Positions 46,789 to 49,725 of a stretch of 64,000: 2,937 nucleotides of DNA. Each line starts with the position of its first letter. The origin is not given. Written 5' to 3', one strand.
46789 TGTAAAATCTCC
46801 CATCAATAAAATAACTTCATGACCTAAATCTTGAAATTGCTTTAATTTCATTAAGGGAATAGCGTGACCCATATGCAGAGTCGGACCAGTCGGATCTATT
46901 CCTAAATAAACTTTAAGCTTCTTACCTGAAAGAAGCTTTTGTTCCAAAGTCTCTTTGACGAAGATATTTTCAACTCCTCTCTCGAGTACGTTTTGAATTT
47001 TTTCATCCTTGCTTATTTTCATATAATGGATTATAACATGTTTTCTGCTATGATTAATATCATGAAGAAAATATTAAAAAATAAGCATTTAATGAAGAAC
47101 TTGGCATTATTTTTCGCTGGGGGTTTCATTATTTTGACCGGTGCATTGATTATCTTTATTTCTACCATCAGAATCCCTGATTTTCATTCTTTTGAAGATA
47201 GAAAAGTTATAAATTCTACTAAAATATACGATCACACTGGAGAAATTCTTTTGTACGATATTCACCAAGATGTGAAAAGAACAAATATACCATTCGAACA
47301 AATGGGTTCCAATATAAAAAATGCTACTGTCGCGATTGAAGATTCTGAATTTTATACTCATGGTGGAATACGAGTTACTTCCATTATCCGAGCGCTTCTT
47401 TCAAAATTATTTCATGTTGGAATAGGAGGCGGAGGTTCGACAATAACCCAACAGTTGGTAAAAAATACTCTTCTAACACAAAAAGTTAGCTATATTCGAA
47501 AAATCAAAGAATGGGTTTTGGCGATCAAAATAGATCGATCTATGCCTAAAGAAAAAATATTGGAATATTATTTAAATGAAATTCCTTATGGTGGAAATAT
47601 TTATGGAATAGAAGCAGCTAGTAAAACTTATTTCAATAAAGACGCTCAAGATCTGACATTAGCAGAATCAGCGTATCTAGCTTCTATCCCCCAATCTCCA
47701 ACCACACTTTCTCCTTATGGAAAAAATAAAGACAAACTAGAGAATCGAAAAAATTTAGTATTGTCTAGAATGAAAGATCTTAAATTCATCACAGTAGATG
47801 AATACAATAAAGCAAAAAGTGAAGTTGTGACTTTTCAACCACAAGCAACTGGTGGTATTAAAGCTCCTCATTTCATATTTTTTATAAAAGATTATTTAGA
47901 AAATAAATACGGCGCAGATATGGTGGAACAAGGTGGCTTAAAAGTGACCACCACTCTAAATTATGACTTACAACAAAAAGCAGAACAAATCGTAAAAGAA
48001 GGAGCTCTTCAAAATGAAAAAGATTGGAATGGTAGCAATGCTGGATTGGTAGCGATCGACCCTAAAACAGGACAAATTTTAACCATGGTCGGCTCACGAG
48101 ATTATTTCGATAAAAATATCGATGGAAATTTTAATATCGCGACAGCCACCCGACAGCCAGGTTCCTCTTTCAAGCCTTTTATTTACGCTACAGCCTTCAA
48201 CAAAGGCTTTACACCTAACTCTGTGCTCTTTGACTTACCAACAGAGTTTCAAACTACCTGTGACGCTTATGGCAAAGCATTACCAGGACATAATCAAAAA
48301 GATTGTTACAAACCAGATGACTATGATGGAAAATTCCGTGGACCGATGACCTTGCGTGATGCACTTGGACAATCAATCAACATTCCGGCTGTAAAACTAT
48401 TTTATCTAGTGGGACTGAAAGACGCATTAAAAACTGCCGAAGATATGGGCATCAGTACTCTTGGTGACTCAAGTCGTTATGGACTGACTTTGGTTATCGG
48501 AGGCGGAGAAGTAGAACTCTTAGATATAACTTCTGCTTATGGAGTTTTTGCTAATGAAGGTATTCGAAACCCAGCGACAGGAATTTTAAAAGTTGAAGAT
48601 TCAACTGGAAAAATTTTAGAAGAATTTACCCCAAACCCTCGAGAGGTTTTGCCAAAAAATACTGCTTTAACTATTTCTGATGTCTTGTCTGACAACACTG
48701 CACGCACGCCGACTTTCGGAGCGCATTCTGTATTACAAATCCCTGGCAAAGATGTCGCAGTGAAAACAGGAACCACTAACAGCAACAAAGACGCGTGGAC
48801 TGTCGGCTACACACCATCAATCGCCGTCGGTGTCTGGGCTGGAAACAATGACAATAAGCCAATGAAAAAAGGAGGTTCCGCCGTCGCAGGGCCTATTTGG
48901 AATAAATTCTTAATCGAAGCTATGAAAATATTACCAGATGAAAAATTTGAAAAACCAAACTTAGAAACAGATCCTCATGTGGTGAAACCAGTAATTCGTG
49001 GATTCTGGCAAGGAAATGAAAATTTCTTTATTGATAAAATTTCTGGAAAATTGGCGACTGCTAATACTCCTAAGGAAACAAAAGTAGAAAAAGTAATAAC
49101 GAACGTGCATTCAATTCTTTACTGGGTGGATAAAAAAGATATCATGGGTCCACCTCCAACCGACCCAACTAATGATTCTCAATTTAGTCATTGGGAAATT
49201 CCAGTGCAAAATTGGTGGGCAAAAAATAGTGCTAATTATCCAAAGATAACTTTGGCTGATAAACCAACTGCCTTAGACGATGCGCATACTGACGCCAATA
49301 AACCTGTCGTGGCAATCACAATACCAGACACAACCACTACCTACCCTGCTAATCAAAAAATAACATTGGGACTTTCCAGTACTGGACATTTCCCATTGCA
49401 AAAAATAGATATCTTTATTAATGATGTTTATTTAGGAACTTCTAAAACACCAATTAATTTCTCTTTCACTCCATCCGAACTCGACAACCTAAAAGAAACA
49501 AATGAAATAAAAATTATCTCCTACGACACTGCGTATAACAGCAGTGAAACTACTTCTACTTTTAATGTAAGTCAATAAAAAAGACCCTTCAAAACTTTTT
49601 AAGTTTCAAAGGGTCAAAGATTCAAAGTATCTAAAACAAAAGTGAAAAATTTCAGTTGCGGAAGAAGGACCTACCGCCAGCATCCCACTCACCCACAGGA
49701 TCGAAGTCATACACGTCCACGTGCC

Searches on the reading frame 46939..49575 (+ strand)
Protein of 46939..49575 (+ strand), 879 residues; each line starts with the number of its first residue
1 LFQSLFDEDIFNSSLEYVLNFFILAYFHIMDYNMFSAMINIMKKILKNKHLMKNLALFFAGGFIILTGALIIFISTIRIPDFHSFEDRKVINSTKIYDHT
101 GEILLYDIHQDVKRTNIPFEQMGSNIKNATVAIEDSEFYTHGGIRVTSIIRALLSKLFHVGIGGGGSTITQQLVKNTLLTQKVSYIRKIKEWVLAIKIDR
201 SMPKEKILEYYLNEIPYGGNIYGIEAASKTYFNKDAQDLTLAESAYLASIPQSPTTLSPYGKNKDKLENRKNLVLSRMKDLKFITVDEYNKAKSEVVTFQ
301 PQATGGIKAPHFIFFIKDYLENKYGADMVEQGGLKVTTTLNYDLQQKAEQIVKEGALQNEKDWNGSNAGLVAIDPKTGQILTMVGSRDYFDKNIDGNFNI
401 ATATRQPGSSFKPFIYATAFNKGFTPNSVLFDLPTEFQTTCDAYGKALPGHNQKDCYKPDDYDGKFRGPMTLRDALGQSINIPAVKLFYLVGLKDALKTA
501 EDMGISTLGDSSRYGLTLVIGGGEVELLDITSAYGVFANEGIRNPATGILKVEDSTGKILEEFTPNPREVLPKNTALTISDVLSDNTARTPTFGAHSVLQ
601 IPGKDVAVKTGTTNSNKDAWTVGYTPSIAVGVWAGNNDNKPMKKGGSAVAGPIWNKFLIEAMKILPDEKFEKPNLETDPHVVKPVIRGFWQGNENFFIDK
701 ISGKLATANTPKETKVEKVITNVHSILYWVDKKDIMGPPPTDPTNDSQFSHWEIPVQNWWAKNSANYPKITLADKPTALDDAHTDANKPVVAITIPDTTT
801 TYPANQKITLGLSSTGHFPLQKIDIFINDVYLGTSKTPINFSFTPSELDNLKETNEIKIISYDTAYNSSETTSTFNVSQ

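Call 15: search_protein_families(library=pfam, proteins=[window:46939-49575:+], max_evalue=0.001)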
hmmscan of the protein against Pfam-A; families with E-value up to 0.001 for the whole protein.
window:46939-49575:+ (879 aa): 3 families
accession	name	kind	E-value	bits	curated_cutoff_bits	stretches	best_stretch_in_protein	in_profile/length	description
PF00912.28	Transgly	-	2.6e-59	200.1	27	1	106-279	6-178/178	Transglycosylase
PF00905.27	Transpeptidase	-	2.1e-26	93.3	22.1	1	370-657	3-297/299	Penicillin binding protein transpeptidase domain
PF17957.7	Big_7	-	7.5e-05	23.7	24.1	1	789-850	1-63/70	Bacterial Ig domain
